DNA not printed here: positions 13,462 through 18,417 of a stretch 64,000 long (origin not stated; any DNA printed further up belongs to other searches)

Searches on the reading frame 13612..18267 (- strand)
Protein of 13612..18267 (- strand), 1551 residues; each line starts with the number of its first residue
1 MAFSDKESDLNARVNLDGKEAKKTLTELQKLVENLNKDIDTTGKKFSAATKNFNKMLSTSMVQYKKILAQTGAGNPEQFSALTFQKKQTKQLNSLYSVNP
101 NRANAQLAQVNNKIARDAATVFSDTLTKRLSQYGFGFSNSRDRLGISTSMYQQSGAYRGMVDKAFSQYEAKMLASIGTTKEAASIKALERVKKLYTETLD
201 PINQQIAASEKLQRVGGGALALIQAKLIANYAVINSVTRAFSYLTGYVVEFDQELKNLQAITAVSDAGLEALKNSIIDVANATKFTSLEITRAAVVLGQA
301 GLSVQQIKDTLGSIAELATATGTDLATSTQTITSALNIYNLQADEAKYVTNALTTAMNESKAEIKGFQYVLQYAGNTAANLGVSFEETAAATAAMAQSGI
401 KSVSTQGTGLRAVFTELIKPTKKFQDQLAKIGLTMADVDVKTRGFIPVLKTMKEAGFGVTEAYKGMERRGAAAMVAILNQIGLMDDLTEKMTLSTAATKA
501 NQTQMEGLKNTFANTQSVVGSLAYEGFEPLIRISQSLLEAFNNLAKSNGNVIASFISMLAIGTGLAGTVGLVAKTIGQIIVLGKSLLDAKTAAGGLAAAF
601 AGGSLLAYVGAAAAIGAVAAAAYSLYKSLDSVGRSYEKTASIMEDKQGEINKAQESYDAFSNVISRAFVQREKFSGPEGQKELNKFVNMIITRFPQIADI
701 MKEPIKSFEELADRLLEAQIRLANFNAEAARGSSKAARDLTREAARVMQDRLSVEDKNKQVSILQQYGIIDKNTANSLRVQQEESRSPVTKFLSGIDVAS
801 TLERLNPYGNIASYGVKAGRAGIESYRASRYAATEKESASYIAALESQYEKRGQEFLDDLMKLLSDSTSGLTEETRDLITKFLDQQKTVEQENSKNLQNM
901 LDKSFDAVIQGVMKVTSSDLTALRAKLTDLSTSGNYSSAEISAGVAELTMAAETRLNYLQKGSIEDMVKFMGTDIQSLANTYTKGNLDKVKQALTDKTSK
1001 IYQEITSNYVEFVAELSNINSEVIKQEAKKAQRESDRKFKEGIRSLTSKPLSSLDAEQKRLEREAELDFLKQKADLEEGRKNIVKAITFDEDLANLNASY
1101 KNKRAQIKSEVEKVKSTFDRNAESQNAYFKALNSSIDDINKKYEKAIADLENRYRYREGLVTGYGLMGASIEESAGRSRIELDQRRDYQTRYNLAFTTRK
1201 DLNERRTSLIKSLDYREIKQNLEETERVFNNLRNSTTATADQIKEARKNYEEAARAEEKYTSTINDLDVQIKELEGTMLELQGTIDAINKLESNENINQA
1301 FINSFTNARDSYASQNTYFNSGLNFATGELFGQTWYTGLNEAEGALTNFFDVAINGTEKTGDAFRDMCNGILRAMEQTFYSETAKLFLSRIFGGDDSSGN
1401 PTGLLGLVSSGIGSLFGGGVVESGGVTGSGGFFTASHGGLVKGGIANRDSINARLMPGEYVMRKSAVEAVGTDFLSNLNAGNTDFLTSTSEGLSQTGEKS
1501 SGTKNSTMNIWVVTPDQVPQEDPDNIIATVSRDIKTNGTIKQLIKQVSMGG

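Call 24: search_protein_families(library=phrogs, proteins=[window:13612-18267:-], max_evalue=0.001)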
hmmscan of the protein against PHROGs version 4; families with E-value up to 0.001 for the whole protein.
window:13612-18267:- (1551 aa): 18 families
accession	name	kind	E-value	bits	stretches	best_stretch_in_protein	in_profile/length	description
phrog_37649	-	tail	2.5e-93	314.5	2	200-653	405-875/2006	tail length tape measure protein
phrog_1533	-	tail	3.6e-54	184.9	1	3-668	3-711/1688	tail length tape measure protein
phrog_1272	-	tail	3.3e-41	142.1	1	14-1017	12-920/1606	tail length tape measure protein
phrog_4704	-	tail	1.9e-40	140.2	1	11-598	12-582/625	tail length tape measure protein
phrog_28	-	tail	4.2e-38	132.6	1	86-1211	151-1145/1228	tail length tape measure protein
phrog_991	-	tail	1.7e-35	123.1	1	187-1114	217-947/1966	tail length tape measure protein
phrog_167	-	tail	9.1e-34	117.4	1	19-1041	49-942/1555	tail length tape measure protein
phrog_5218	-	unknown function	4.2e-31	109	1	15-974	28-989/1599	-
phrog_5493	-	tail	1.5e-27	97.4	1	250-668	72-494/1102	tail length tape measure protein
phrog_9696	-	tail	6.4e-25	88.1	1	171-656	5-456/1415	tail length tape measure protein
phrog_28420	-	tail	2e-23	83.4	1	225-547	33-348/906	tail length tape measure protein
phrog_38390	-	tail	2.6e-22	79.8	1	210-623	24-434/1029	tail length tape measure protein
phrog_1293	-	tail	3e-19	69.4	1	12-621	11-588/1424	tail length tape measure protein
phrog_19074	-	unknown function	3.4e-19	69.3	1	249-532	156-449/1384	-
phrog_16692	-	unknown function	1e-17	64.9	1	248-454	180-388/1107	-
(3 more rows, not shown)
